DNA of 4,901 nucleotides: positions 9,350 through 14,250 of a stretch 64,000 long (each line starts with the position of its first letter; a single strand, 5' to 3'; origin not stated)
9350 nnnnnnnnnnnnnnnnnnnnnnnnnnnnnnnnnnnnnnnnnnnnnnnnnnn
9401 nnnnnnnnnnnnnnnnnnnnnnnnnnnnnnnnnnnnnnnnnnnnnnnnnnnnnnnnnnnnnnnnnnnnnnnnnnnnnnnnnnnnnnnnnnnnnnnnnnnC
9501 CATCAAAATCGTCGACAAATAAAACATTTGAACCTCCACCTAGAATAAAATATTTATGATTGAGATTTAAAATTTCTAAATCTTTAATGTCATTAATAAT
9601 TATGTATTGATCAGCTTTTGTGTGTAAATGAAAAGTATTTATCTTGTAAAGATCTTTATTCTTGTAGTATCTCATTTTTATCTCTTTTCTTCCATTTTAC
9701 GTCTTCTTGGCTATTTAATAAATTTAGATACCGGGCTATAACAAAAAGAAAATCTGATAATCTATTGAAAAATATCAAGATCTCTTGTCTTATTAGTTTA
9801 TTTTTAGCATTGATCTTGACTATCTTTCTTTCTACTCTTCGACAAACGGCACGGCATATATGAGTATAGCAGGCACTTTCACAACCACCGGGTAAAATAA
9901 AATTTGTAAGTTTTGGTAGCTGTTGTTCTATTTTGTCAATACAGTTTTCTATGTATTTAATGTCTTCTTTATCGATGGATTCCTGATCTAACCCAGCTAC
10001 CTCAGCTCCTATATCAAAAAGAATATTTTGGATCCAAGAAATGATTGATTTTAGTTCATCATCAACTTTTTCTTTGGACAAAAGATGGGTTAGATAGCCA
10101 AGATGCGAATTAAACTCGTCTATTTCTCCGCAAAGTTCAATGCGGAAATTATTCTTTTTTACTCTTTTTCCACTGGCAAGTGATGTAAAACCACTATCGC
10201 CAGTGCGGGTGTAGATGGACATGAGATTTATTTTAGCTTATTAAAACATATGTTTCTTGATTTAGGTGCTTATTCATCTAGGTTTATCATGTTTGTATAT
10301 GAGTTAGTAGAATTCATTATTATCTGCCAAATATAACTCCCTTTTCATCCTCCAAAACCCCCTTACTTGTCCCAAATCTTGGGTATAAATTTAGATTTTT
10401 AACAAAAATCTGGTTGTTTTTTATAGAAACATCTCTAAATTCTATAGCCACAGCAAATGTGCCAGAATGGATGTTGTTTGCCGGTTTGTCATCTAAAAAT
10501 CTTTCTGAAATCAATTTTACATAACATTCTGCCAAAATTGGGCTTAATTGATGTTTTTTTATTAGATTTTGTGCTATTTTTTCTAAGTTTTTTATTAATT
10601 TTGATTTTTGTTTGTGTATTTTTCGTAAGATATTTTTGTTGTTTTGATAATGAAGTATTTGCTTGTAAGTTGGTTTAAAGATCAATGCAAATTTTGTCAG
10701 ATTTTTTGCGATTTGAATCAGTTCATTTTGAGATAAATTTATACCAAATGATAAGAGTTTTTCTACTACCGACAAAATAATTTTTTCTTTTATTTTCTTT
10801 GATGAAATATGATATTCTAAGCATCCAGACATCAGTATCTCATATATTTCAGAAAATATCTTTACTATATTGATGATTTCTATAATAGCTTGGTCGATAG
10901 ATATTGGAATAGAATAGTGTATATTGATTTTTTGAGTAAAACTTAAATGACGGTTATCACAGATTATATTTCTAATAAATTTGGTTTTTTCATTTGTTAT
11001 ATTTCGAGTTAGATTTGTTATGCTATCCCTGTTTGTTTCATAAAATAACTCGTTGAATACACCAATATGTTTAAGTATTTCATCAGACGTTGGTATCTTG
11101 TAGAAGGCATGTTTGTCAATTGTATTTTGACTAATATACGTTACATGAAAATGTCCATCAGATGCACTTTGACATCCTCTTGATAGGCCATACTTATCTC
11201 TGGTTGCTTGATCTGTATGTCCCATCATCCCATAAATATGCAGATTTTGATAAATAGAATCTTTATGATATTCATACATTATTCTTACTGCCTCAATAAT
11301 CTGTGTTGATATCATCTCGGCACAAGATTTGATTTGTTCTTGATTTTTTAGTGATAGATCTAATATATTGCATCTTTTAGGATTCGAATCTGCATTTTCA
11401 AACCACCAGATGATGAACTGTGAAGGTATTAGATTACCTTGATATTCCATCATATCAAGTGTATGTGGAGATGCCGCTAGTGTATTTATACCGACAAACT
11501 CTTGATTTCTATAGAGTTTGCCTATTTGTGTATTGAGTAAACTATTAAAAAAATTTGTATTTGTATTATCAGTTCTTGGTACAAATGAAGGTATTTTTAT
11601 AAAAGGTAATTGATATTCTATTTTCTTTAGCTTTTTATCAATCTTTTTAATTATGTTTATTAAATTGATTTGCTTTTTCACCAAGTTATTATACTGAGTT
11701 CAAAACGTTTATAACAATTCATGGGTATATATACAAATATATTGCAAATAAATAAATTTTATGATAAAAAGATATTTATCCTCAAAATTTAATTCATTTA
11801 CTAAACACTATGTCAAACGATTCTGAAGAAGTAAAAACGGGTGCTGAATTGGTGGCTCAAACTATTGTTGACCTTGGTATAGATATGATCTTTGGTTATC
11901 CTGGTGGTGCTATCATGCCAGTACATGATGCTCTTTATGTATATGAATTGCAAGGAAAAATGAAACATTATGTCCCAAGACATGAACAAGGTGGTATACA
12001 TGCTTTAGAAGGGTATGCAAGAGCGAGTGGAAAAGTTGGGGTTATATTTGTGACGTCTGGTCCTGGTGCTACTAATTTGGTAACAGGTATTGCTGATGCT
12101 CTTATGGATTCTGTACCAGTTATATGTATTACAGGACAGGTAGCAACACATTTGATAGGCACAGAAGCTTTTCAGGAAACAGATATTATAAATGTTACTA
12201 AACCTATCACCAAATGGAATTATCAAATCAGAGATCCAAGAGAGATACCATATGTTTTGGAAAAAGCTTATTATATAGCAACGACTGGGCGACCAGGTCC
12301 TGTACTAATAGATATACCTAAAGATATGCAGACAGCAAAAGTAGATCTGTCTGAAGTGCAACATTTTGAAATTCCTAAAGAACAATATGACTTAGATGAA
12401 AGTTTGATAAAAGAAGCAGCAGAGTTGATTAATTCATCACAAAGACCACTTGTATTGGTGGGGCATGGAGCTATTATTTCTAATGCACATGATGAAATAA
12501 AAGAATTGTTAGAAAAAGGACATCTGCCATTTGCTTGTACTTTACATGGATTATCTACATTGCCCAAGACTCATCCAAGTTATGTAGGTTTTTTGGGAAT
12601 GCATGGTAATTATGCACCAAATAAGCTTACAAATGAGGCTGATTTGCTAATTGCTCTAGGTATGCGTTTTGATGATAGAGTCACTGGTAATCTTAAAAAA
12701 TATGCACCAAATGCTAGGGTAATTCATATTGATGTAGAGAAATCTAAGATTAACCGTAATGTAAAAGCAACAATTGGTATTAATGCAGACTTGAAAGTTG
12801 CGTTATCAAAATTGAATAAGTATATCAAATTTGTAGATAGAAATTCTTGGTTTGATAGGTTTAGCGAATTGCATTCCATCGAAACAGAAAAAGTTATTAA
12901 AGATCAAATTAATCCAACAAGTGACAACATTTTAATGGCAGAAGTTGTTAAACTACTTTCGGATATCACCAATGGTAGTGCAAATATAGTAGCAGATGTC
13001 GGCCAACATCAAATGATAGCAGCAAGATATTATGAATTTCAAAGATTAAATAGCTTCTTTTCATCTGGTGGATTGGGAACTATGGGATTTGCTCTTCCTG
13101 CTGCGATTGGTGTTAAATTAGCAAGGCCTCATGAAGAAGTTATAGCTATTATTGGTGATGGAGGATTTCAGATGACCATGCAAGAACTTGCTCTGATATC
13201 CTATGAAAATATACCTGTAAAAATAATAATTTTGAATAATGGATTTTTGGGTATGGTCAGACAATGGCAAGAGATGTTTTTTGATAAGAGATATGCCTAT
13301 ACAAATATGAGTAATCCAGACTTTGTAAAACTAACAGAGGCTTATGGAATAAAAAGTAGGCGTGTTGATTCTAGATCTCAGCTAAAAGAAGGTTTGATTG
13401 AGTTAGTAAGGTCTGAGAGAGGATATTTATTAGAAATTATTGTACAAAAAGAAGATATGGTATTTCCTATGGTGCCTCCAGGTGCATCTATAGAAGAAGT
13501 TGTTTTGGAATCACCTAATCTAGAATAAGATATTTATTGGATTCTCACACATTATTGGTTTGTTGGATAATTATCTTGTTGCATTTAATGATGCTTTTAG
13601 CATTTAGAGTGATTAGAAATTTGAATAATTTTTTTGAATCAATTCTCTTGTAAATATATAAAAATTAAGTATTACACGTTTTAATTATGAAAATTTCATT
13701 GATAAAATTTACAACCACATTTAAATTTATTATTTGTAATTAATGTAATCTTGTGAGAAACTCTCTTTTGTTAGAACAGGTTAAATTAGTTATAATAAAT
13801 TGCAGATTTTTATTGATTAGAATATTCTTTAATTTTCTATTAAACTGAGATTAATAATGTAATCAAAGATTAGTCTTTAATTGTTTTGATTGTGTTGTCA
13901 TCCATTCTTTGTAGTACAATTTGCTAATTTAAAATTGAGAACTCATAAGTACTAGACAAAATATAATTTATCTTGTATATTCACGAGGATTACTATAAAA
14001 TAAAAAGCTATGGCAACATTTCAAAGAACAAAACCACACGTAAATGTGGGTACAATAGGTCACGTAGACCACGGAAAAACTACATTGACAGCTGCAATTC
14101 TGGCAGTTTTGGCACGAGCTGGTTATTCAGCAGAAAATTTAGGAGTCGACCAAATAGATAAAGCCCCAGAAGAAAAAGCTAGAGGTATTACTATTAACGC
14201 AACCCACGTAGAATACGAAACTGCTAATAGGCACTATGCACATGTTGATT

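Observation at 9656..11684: PduO-type cobalamin adenosyltransferase domain next to a 454-aa orphan protein with HIT-like His motif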

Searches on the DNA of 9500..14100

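Call 83: search_rna_families(source=window, start=9500, end=14100, threshold=evalue, max_evalue=1)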
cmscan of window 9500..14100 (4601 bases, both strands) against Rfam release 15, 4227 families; matches with E-value up to 1: 0.
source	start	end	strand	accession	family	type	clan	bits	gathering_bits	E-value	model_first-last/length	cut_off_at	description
